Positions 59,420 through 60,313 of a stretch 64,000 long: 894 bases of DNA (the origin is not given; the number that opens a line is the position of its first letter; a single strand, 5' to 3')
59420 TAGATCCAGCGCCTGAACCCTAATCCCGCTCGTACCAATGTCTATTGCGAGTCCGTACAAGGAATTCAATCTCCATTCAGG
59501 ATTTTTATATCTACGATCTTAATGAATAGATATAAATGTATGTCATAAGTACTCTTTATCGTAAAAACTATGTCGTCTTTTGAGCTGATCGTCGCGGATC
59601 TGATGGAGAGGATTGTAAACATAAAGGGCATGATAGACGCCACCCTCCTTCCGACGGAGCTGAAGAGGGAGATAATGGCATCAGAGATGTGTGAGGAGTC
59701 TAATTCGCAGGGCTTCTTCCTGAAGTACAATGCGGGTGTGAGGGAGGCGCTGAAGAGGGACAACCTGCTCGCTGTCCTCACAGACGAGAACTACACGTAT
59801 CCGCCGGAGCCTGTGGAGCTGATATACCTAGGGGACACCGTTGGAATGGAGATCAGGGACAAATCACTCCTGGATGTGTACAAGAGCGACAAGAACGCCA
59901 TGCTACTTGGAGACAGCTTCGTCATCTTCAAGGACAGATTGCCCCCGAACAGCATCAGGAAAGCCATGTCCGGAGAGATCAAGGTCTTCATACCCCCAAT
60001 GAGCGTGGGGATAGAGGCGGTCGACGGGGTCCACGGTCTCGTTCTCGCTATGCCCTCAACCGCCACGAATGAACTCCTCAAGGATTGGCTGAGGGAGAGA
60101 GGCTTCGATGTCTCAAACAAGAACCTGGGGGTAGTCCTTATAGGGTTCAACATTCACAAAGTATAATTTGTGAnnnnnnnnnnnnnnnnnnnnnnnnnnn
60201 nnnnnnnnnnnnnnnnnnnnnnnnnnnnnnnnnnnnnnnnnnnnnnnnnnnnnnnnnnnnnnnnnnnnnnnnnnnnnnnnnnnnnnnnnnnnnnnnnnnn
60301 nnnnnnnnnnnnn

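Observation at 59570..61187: Two-gene module (unknown 198-aa protein plus Zn-site-less URO-D/MtaA paralog) inside the methanol methyltransferase island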

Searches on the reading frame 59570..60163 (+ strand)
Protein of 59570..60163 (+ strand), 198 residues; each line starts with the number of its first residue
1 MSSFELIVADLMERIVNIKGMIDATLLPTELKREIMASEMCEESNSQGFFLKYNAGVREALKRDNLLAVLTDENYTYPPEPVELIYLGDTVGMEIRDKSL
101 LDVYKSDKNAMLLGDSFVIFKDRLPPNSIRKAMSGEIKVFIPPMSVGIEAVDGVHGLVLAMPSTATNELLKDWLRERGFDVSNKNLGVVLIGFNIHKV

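Call 3: search_protein_families(library=pfam, proteins=[window:59570-60163:+], max_evalue=1)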
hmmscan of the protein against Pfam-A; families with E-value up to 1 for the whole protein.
window:59570-60163:+ (198 aa): 0 families

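Call 4: search_protein_families(library=ncbifam, proteins=[window:59570-60163:+], max_evalue=1)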
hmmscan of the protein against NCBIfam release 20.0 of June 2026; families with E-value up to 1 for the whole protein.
window:59570-60163:+ (198 aa): 0 families

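Call 7: search_solved_structures(query=window:59570-60163:+, max_evalue=10)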
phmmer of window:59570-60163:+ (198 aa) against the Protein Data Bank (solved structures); distinct sequences matched with E-value up to 10: 0.

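Call 9: find_homologous_proteins(query=window:59570-60163:+)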
Query window:59570-60163:+ (198 aa): 27 proteins with E <= 0.001 among 845 candidates.
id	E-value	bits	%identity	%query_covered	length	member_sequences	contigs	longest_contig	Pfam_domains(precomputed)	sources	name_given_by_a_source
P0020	7.9e-124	428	100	100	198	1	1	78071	-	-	-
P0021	2.2e-108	378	86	100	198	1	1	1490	-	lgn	-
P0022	6.7e-104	364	81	100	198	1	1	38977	-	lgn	-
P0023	1.2e-103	363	81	100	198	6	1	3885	-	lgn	-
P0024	1.4e-103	362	80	100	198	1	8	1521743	-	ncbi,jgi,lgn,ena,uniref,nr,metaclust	ncbi:MAG: hypothetical protein ACO0C9_01115 [Candidatus Methanosuratincola verstraetei]|jgi:hypothet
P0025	1.9e-103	362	80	100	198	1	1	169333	-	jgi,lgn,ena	-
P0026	6.9e-103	360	80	100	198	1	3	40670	-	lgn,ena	-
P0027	9.5e-103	360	80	100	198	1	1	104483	-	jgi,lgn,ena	-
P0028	2.5e-102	358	81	100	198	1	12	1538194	-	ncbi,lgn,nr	ncbi:MAG: hypothetical protein ABC585_00985 [Candidatus Methanosuratincola petrocarbonis]|nr:hypothe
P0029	3.5e-102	358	80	99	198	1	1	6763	-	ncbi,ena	-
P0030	4.1e-102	358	80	100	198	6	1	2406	-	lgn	-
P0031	5.1e-102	357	81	100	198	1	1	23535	-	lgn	-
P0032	1.8e-97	343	78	99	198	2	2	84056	-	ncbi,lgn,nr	ncbi:MAG: hypothetical protein H5T33_03600 [Candidatus Methanosuratus sp.]|nr:hypothetical protein [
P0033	4.6e-94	331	76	99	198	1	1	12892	-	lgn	-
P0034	2.4e-90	319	73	100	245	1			-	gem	-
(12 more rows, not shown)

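Call 27: predict_structure(alignment_id=A2)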
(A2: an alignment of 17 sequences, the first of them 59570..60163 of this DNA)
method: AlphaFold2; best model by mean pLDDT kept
length: 198 residues; sequences in the alignment: 17
mean_pLDDT: 94.1   pTM: 0.87
mean pLDDT of the five models: 94.1, 91.3, 91.1, 89.6, 52.1
residues with pLDDT >= 90: 176; 70-90: 19; 50-70: 3; < 50: 0
segments of 3 or more residues with pLDDT < 50: none
pLDDT, mean of each block of 10 residues (from residue 1): 89 97 96 97 85 97 98 93 96 93 95 95 94 93 94 95 96 96 94 86
secondary structure, 60 per line:
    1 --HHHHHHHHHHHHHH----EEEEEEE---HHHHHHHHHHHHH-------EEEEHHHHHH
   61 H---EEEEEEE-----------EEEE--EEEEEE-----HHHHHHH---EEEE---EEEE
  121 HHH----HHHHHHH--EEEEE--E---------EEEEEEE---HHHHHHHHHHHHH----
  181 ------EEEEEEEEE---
elements in order: H3-16 E21-27 H31-43 E51-54 H55-61 E65-71 E83-86 E89-94 H100-106 E110-113 E117-120 H128-134 E137-141 E154-160 H164-176 E187-195

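Call 31: fold_search(model_id=the predicted structure, library=pdb)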
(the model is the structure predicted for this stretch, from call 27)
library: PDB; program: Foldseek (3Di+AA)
matches with E <= 10: 154; with E <= 0.001: 0
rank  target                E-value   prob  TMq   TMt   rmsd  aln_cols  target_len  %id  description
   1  9gjy_B                2.8e-01  0.28  0.36  0.31  12.4       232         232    9  Bacillus licheniformis nitroreductase (released 2025-09-03)
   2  9gjx_D                3.0e-01  0.28  0.36  0.32  12.2       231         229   10  Bacillus licheniformis nitroreductase (released 2025-09-03)
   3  1nec_A                3.0e-01  0.18  0.31  0.29  17.4       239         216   10  NITROREDUCTASE FROM ENTEROBACTER CLOACAE (released 2000-03-31)
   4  3hzn_A                3.2e-01  0.21  0.34  0.31  14.1       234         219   10  Structure of the Salmonella typhimurium nfnB dihydropteridine reductase (released 2009-07-07)
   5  9gjx_B                3.4e-01  0.21  0.34  0.31  12.4       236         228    9  Bacillus licheniformis nitroreductase (released 2025-09-03)
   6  8qyg_A                4.1e-01  0.23  0.36  0.33  13.5       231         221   10  Crystal structure of Nitroreductase from Bacillus tequilensis (released 2024-05-08)
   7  8qyg_B                4.1e-01  0.21  0.34  0.31  15.4       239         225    8  Crystal structure of Nitroreductase from Bacillus tequilensis (released 2024-05-08)
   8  8dor_B                5.0e-01  0.20  0.34  0.32  14.8       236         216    9  Crystal structure of Dihydropteridine reductase/oxygen-insensitive NAD(P)H nitroreductase from Klebsiella pneumoniae (released 2022-07-27)
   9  8qes_A                5.0e-01  0.18  0.34  0.32  14.6       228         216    9  E coli NfsB with the unnatural amino acid, p-aminoPhe at position 124 (released 2024-08-14)
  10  8q5g_B                5.3e-01  0.21  0.34  0.33  16.0       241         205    9  Crystal structure of nitroreductase from Bacillus tequilensis with covalent FMN (released 2023-11-29)
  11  8q5g_A                6.0e-01  0.18  0.36  0.35  13.4       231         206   10  Crystal structure of nitroreductase from Bacillus tequilensis with covalent FMN (released 2023-11-29)
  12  7jh4_A                6.4e-01  0.21  0.37  0.34  13.9       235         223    9  Crystal structure of NAD(P)H-flavin oxidoreductase (NfoR) from S. aureus complexed with reduced FMN and NAD+ (released 2020-09-16)
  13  6czp_A                7.2e-01  0.14  0.33  0.30  15.2       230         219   11  2.2 Angstrom Resolution Crystal Structure Oxygen-Insensitive NAD(P)H-dependent Nitroreductase NfsB from Vibrio vulnifi (released 2018-04-25)
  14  9gjy_F                7.7e-01  0.16  0.36  0.32  12.9       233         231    9  Bacillus licheniformis nitroreductase (released 2025-09-03)
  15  3x22_A                7.7e-01  0.12  0.31  0.29  13.8       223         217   11  Crystal structure of Escherichia coli nitroreductase NfsB mutant N71S/F123A/F124W (released 2015-11-18)
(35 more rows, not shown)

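Call 32: search_protein_representatives(alignment_id=A2)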
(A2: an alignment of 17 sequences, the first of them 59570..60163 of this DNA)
Query: 17 sequences, 198 profile positions. Proteins with E-value up to 0.001 (for the whole library): 172; up to 1e-10: 81; up to 1e-30: 5. The best 150 are listed.
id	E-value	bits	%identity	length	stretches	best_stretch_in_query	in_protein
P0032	3.8e-99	346.6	-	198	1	1-197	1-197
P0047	3.4e-69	248.8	-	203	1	5-196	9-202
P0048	7.7e-46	172.6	-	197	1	6-196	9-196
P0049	1.7e-41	158.4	-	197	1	10-197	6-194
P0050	3.5e-31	124.8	-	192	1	5-196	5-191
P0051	9.5e-28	113.5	-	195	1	4-196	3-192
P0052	1.6e-27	112.8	-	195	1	4-195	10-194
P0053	8.1e-27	110.5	-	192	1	3-197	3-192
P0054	1.2e-25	106.6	-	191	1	2-197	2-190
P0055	1.5e-25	106.4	-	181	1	8-195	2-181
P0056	8.3e-25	104.0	-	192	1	5-197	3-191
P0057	2.0e-24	102.7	-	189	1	5-196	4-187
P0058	8.5e-24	100.6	-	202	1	4-196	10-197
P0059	9.6e-24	100.5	-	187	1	7-195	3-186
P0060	9.7e-24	100.5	-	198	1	6-195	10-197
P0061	1.8e-23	99.6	-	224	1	6-196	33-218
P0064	8.0e-23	97.5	-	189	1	6-194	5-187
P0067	8.9e-23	97.3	-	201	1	5-195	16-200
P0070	4.3e-22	95.1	-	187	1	7-195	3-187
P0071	7.9e-22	94.2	-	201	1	4-195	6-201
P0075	3.6e-20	88.8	-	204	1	3-196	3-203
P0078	1.1e-18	83.9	-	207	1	6-197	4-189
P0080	8.5e-18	81.1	-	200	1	3-195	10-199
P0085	3.1e-17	79.2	-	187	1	4-195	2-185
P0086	3.5e-17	79.1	-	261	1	7-194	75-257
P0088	3.8e-17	78.9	-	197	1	4-196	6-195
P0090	5.0e-17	78.5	-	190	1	5-194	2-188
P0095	3.5e-16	75.8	-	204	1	3-195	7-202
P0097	4.8e-16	75.4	-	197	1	10-193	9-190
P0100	2.6e-15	73.0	-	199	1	3-197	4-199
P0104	1.0e-14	71.0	-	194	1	10-195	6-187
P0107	4.0e-14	69.1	-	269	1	5-194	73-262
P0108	5.5e-14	68.6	-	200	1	3-197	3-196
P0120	8.3e-12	61.5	-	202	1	7-194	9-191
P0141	1.2e-08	51.2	-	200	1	8-194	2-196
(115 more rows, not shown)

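Call 33: search_protein_families(library=pfam, proteins=[P0050, P0053, P0058, P0061, P0070, P0086, P0100, P0107, P0120, P0141], max_evalue=0.1)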
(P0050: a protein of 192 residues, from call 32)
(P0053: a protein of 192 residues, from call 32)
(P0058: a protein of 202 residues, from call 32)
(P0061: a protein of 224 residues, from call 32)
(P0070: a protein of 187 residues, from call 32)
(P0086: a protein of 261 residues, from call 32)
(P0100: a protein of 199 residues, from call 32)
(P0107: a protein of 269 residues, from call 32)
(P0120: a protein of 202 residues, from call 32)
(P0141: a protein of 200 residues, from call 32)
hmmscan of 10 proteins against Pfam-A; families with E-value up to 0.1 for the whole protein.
P0050 (192 aa): 0 families

P0053 (192 aa): 0 families

P0058 (202 aa): 1 family
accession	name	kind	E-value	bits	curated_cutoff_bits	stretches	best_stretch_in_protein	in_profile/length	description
PF17191.10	RecG_wedge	-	0.0034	17.4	23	1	10-80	12-80/162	RecG wedge domain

P0061 (224 aa): 0 families

P0070 (187 aa): 0 families

P0086 (261 aa): 0 families

P0100 (199 aa): 0 families

P0107 (269 aa): 1 family
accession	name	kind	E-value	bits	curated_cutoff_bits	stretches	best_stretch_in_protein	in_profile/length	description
PF04071.17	zf-like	-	0.021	15.2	27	1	11-43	28-59/82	Cysteine-rich small domain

P0120 (202 aa): 0 families

P0141 (200 aa): 1 family
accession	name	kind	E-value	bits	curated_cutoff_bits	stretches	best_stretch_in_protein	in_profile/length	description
PF22973.2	GWD1_pHisD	-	0.09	12.8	27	0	62-91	23-49/115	Alpha-glucan water dikinase, phosphohistidine-like domain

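Call 34: list_cluster_members(proteins=[P0048, P0050, P0051, P0053, P0058, P0061, P0070, P0086, P0100, P0120])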
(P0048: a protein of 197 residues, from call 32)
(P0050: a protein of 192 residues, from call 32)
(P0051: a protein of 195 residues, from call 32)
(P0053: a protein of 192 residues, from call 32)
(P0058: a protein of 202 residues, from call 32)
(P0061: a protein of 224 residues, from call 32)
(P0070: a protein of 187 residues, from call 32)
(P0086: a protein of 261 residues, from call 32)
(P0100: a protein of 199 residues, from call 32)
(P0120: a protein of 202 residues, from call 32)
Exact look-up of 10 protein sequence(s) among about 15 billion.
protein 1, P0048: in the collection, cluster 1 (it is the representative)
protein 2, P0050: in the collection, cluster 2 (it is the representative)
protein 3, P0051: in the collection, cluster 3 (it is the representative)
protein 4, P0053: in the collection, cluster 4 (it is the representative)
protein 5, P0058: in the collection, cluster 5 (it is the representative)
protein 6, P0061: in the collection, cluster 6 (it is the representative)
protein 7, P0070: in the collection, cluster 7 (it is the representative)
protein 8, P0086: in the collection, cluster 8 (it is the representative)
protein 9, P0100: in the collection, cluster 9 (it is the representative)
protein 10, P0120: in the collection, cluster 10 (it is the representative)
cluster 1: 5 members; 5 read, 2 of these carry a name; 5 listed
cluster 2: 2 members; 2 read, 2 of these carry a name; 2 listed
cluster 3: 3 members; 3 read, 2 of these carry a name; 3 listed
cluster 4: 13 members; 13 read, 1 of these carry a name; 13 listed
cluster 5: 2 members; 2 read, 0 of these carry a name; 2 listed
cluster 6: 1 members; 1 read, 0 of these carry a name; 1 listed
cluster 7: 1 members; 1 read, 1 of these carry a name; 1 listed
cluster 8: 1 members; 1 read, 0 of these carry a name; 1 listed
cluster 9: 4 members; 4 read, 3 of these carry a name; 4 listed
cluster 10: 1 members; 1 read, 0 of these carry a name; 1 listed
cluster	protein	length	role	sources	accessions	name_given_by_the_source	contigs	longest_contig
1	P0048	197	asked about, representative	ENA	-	-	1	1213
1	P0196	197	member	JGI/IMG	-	hypothetical protein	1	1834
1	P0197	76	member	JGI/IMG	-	hypothetical protein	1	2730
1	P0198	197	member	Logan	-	-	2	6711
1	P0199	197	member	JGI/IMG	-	-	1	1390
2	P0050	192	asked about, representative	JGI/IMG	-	hypothetical protein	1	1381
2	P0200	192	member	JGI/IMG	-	hypothetical protein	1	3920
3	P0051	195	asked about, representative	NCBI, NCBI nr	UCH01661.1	MAG: hypothetical protein JSV20_07370 [Candidatus Bathyarchaeota archaeon]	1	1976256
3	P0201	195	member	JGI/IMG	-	hypothetical protein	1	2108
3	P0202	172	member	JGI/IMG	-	-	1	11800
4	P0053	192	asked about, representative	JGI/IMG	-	-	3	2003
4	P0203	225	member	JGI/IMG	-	hypothetical protein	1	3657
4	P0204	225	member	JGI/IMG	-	-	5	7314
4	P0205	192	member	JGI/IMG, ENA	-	-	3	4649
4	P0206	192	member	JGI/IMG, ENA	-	-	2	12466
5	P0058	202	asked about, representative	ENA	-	-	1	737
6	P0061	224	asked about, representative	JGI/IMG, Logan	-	-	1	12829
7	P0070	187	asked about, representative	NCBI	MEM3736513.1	MAG: hypothetical protein QXJ75_00255 [Candidatus Bathyarchaeia archaeon]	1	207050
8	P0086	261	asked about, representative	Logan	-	-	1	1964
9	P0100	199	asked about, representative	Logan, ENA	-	-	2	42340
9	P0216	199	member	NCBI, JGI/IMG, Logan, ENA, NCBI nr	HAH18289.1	MAG TPA: hypothetical protein DCL29_04685 [Eubacterium sp.] | hypothetical protein | hypothetical protein [Eubacterium sp.]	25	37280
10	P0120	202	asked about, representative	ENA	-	-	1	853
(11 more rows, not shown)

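Call 65: search_protein_families(library=pfam, alignment_id=A3, max_evalue=1)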
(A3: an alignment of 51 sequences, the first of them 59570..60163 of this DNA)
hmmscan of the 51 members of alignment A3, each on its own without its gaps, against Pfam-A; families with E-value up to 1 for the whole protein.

A. member 1, window:59570-60163:+ (198 aa): 0 families

B. families by the number of members that match (of 51 scanned): 19 families
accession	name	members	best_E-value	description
PF18894.6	PhageMetallopep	2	0.014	Putative phage metallopeptidase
PF17191.10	RecG_wedge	1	0.0034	RecG wedge domain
PF06260.17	DUF1024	1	0.028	Protein of unknown function (DUF1024)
PF08954.16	Trimer_CC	1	0.044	Trimerisation motif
PF02893.26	GRAM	1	0.044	GRAM domain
PF16758.11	UL141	1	0.049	Herpes-like virus membrane glycoprotein UL141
PF19387.4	DUF5962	1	0.051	Family of unknown function (DUF5962)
PF19104.5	DUF5791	1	0.071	Family of unknown function (DUF5791)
PF04309.18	G3P_antiterm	1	0.11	Glycerol-3-phosphate responsive antiterminator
PF10281.14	Ish1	1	0.12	Putative nuclear envelope organisation protein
PF06026.20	Rib_5-P_isom_A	1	0.16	Ribose 5-phosphate isomerase A (phosphoriboisomerase A)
PF12161.14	HsdM_N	1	0.16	HsdM N-terminal domain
PF21775.3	PutA_1st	1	0.17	PutA, RHH domain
PF20451.3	Calmod_bind_M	1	0.17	Calmodulin binding protein central domain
PF24074.1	DUF7366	1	0.19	Domain of unknown function (DUF7366)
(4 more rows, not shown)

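Call 67: search_solved_structures(query=A3, max_evalue=10, show_alignments=1)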
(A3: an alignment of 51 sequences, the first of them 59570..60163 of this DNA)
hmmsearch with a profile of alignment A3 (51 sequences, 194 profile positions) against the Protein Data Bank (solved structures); distinct sequences matched with E-value up to 10: 0.

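Call 73: fold_search(model_id=the predicted structure, library=viral)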
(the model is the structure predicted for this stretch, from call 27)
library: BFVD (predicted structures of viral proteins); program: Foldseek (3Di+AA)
matches with E <= 10: 220; with E <= 0.001: 0
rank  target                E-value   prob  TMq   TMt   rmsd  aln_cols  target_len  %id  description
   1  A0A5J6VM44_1          1.5e-01  0.08  0.21  0.07  16.5       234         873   10  SAM domain protein [Megaviridae environmental sample]
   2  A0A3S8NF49            3.6e-01  0.02  0.15  0.15  17.0       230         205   13  Uncharacterized protein [Sulfolobales Beppu filamentous virus 3]
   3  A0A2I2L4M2            4.1e-01  0.04  0.15  0.13  17.6       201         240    8  Uncharacterized protein [Orpheovirus IHUMI-LCC2]
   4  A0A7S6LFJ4            4.4e-01  0.16  0.33  0.24  15.7       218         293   12  (no name in the UniProt tables at hand)
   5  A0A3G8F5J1            6.4e-01  0.18  0.15  0.34   9.9        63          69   21  Uncharacterized protein [Escherichia phage Skarpretter]
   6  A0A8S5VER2            6.8e-01  0.01  0.10  0.10  20.7       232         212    8  Uncharacterized protein [Siphoviridae sp. ctSXZ3]
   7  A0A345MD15            7.7e-01  0.06  0.19  0.18  15.5       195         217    8  (no name in the UniProt tables at hand)
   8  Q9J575                7.7e-01  0.04  0.14  0.09  18.0       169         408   10  ORF FPV155 N1R/p28 gene family protein [Fowlpox virus (strain NVSL)]
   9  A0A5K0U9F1            9.3e-01  0.03  0.12  0.09  17.4       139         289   11  AMMECR1 domain protein [Yasminevirus sp. GU-2018]
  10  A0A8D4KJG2            1.1e+00  0.02  0.12  0.11  19.5       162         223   12  (no name in the UniProt tables at hand)
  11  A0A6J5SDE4            1.2e+00  0.02  0.11  0.11  18.2       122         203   12  Uncharacterized protein [uncultured Caudovirales phage]
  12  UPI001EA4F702         1.3e+00  0.02  0.15  0.16  19.8       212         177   14  (no name look-up for this kind of identifier)
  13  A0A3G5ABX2            1.3e+00  0.01  0.12  0.07  17.4       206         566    9  Putative TNF receptor-associated factor 4 isoform X1 [Hyperionvirus sp.]
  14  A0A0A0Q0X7            1.3e+00  0.07  0.15  0.22  12.7        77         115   10  Uncharacterized protein [Pectobacterium bacteriophage PM2]
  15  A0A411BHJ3            1.3e+00  0.02  0.17  0.18  15.2       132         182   11  (no name in the UniProt tables at hand)
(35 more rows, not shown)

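Call 76: list_cluster_members(proteins=[P0049, P0052, P0054, P0056, P0057, P0059, P0060, P0064, P0067, P0071])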
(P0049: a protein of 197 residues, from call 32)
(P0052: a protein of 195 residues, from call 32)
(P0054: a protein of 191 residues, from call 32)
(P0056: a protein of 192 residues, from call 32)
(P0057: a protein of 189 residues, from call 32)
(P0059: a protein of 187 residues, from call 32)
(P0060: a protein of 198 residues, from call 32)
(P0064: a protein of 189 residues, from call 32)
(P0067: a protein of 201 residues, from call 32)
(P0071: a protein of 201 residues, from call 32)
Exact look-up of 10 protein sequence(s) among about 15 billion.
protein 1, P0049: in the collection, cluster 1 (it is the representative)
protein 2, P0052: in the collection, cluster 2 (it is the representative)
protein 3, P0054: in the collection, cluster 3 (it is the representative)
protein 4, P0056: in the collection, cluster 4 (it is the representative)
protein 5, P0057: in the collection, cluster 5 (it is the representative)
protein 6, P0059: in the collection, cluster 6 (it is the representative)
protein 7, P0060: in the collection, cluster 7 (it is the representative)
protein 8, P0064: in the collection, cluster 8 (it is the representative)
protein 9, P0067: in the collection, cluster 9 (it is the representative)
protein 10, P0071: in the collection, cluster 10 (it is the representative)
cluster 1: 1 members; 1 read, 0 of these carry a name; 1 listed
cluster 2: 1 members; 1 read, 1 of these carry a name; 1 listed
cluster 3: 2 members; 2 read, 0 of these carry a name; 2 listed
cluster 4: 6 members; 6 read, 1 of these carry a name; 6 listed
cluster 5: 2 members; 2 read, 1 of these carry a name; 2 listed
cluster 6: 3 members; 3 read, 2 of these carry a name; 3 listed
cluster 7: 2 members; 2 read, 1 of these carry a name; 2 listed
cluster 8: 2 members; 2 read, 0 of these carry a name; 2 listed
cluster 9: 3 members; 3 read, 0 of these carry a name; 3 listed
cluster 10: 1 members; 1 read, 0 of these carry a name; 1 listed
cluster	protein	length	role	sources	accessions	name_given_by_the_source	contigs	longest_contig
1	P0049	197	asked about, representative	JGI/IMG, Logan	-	-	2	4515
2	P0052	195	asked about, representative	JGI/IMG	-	hypothetical protein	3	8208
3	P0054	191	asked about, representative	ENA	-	-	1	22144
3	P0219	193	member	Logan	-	-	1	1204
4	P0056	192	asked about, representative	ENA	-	-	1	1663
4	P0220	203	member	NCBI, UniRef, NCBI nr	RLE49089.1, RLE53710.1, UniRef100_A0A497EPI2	MAG: hypothetical protein DRJ31_05880 [Candidatus Methanomethylicota archaeon] | Uncharacterized protein n=1 Tax=Thermoproteota archaeon TaxID=2056631 ... | MAG: hypothetical protein DRJ31_05880 [Candidatus Verstraetearchaeota archaeon]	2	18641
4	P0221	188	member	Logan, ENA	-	-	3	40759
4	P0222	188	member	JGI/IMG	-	-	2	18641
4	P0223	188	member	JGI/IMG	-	-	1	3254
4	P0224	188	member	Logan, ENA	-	-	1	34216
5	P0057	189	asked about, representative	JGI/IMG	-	hypothetical protein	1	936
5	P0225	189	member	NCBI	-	-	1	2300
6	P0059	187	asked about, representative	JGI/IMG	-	hypothetical protein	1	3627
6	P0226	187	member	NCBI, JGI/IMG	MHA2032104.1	MAG: hypothetical protein ACW99Q_22265 [Candidatus Kariarchaeaceae archaeon] | hypothetical protein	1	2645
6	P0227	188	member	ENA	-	-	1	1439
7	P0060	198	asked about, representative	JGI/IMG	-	hypothetical protein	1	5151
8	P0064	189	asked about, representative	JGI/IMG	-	-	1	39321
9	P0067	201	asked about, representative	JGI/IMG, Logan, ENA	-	-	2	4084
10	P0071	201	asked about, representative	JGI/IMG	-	-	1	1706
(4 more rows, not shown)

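Call 81: list_cluster_members(proteins=[P0075, P0078, P0080, P0085, P0088, P0090, P0095, P0097, P0104, P0108])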
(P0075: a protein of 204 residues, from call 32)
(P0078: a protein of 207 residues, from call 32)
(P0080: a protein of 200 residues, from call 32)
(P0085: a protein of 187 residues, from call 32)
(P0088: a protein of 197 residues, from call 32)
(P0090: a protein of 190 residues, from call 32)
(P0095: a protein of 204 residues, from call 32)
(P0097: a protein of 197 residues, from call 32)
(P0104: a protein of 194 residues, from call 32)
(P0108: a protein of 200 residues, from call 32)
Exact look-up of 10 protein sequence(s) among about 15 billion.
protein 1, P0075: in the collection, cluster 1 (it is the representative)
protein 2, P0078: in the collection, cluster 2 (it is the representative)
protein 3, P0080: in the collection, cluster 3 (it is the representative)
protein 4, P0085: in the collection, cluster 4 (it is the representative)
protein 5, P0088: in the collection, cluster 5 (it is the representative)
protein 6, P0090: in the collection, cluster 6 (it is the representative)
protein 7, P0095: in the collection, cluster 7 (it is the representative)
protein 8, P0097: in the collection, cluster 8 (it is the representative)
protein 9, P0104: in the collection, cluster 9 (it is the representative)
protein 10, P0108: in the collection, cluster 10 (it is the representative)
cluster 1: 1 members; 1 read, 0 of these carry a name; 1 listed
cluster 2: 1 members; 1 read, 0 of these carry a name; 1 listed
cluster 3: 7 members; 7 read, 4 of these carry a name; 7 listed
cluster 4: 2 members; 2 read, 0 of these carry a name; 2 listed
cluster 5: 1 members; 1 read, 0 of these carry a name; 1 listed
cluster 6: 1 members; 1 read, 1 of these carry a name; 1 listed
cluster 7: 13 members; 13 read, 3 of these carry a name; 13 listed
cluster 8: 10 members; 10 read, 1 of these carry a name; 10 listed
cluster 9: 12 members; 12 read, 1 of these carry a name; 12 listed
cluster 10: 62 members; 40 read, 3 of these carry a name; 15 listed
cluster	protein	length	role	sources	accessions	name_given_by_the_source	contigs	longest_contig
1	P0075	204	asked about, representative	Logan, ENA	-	-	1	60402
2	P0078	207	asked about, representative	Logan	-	-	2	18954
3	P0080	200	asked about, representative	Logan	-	-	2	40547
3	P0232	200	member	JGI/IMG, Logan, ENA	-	hypothetical protein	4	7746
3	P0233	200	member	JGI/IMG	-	hypothetical protein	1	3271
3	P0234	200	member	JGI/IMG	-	hypothetical protein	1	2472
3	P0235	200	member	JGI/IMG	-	hypothetical protein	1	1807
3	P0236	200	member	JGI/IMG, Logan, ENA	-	-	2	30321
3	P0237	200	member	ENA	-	-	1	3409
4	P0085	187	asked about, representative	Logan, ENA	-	-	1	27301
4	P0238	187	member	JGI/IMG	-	-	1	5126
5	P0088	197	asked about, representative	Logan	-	-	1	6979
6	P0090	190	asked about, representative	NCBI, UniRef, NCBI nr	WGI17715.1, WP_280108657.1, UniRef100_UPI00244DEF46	hypothetical protein [Methanonatronarchaeum sp. AMET-Sl] | hypothetical protein n=1 Tax=Methanonatronarchaeum sp. AMET-Sl TaxID=3037654 ...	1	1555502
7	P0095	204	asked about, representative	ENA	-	-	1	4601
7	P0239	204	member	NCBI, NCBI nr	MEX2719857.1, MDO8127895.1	MAG: hypothetical protein Q6362_000360 [Candidatus Wukongarchaeota archaeon] | hypothetical protein [Candidatus Wukongarchaeota archaeon]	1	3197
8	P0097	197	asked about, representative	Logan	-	-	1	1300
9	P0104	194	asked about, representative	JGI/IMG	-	-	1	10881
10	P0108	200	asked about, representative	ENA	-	-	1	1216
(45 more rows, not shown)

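Call 86: find_related_loci(query=P0090, collection=genome_contigs, flank=9000)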
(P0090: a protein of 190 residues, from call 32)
Query P0090 (190 aa) in genome_contigs; peptide patterns used: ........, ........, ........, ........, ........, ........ (x = any residue, [..] = any of these).
103 stretches matched a pattern, but none encodes a relative of the query by tblastn (E <= 1e-3).

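Call 87: find_related_loci(query=P0216, collection=genome_contigs, flank=9000)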
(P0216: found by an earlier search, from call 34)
Query P0216 (199 aa) in genome_contigs; peptide patterns used: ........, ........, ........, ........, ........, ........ (x = any residue, [..] = any of these).
102 stretches matched a pattern; 9 encode a relative of the query (tblastn E <= 1e-3); 9 distinct loci.
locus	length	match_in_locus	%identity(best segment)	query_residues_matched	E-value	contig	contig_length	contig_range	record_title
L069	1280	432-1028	90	1-199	8e-130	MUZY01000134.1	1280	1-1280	MAG: Methanosphaera sp. rholeuAM130 rholeuAM130__paired__contig_714043, whole genome shotgun sequence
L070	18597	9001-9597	77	1-199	1e-99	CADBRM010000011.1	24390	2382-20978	uncultured Methanobacteriaceae archaeon isolate RUG14233 genome assembly, contig: RUG14233_asm_11, whole genome shotgun 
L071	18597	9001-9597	75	1-199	2e-98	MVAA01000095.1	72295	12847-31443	MAG: Methanosphaera sp. rholeuAM6 rholeuAM6__paired__contig_2749, whole genome shotgun sequence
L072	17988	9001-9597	74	1-199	7e-97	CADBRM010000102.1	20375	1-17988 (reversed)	uncultured Methanobacteriaceae archaeon isolate RUG14233 genome assembly, contig: RUG14233_asm_102, whole genome shotgun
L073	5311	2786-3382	73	1-199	2e-96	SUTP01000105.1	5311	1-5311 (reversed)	MAG: Methanosphaera stadtmanae isolate SIG23 NODE_11534_length_5311_cov_11.323271, whole genome shotgun sequence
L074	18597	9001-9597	73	1-199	1e-95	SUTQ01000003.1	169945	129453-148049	MAG: Methanosphaera stadtmanae isolate SIG24 NODE_19_length_169945_cov_36.408982, whole genome shotgun sequence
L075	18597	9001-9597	72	1-199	6e-95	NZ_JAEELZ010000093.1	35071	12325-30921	MAG: Methanosphaera sp. isolate Tb.RUG.228 k141_7778910_flag=0_multi=28.9920_len=35071, whole genome shotgun sequence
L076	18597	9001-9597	71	1-199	2e-94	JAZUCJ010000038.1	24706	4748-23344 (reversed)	MAG: Methanosphaera sp. isolate T1900045314_YK20190003.MAGScoT_cleanbin_000010 SGB_6270_k141_641535, whole genome shotgu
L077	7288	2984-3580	69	1-199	2e-91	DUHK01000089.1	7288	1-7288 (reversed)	MAG TPA_asm: Methanosphaera sp. isolate UBA11921 contig_538330, whole genome shotgun sequence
